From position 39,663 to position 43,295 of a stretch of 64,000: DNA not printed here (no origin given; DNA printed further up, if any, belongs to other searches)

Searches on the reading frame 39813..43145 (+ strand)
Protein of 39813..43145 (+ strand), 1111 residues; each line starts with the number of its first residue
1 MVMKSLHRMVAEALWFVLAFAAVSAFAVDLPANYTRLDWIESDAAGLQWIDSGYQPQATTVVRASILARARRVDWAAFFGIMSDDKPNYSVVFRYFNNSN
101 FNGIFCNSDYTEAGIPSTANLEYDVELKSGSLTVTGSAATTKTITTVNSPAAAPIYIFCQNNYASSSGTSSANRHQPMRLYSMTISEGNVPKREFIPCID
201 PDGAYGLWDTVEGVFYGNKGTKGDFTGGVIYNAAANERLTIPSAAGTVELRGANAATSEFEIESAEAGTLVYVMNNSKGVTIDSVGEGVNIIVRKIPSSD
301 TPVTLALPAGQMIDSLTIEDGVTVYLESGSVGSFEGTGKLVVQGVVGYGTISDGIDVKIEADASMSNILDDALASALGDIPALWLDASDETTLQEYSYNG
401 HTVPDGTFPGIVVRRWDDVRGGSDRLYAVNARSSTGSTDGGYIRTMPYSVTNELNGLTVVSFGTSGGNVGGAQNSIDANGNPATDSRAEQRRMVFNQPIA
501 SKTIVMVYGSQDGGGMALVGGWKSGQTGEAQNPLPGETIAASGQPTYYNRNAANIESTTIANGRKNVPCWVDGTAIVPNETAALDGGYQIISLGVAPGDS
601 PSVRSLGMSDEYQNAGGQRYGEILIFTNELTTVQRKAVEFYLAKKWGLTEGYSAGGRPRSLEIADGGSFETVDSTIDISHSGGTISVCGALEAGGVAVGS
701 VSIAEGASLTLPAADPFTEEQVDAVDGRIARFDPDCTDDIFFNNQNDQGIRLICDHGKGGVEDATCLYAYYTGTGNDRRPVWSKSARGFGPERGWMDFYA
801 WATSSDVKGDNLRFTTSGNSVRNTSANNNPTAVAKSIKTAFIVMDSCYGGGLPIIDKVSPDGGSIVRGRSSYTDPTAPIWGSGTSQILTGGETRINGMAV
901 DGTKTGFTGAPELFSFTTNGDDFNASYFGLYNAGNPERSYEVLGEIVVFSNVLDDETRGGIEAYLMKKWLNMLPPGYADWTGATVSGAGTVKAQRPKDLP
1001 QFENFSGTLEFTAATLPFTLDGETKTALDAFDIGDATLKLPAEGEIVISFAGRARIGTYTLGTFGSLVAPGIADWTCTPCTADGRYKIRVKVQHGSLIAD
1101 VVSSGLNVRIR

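Call 5: search_protein_families(library=pfam, proteins=[window:39813-43145:+], max_evalue=0.1)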
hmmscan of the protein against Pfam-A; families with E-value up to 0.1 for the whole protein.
window:39813-43145:+ (1111 aa): 1 family
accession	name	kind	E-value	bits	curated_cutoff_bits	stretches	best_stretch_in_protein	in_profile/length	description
PF12100.13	DUF3576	-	0.024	15.3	25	0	28-72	54-98/101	Domain of unknown function (DUF3576)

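Call 6: search_protein_families(library=ncbifam, proteins=[window:39813-43145:+], max_evalue=0.1)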
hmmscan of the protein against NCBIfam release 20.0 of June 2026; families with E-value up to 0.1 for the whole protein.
window:39813-43145:+ (1111 aa): 0 families

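Call 81: search_solved_structures(query=window:39813-43145:+, max_evalue=1)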
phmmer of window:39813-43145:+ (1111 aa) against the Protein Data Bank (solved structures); distinct sequences matched with E-value up to 1: 4.
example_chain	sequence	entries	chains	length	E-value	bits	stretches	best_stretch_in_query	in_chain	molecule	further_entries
2lqo_A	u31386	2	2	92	0.39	11.8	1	675-719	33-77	Putative glutaredoxin Rv3198.1/MT3292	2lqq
6or4_A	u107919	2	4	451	0.44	11.6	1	778-822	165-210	Glycoside hydrolase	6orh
6orf_A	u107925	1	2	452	0.44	11.6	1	778-822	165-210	SpGH29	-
6org_A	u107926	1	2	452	0.6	11.2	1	778-822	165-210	Glycoside hydrolase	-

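Call 90: find_homologous_proteins(query=window:39813-43145:+, max_evalue=0.00001)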
Query window:39813-43145:+ (1111 aa): 49 proteins with E <= 0.00001 among 8000 candidates.
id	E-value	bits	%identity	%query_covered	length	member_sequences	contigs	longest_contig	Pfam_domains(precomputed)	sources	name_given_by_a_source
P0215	0.0e+0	2295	92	100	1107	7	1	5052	-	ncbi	-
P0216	0.0e+0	2029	82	100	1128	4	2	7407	-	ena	-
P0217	0.0e+0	1997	80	100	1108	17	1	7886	-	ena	-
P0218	0.0e+0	1956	79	100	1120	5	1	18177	-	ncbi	-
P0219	0.0e+0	1944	78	100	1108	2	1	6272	-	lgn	-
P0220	0.0e+0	1940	78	100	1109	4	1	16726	-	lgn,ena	-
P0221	0.0e+0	1934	77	100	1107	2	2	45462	-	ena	-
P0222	0.0e+0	1918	78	100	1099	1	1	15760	-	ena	-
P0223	0.0e+0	1916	77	100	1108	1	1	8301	-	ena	-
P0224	0.0e+0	1896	77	100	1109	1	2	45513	-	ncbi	-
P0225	0.0e+0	1879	76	100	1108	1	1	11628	-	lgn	-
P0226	0.0e+0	1841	75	100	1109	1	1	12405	-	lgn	-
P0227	0.0e+0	1835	74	100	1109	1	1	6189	-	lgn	-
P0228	0.0e+0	1811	73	100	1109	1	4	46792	-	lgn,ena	-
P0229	0.0e+0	1798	73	100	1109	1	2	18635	-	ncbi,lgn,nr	ncbi:MAG: hypothetical protein IKC14_07735 [Kiritimatiellae bacterium]|nr:hypothetical protein [Kiri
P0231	0.0e+0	1776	72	100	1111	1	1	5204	-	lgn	-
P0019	0.0e+0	1496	62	100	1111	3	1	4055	-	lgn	-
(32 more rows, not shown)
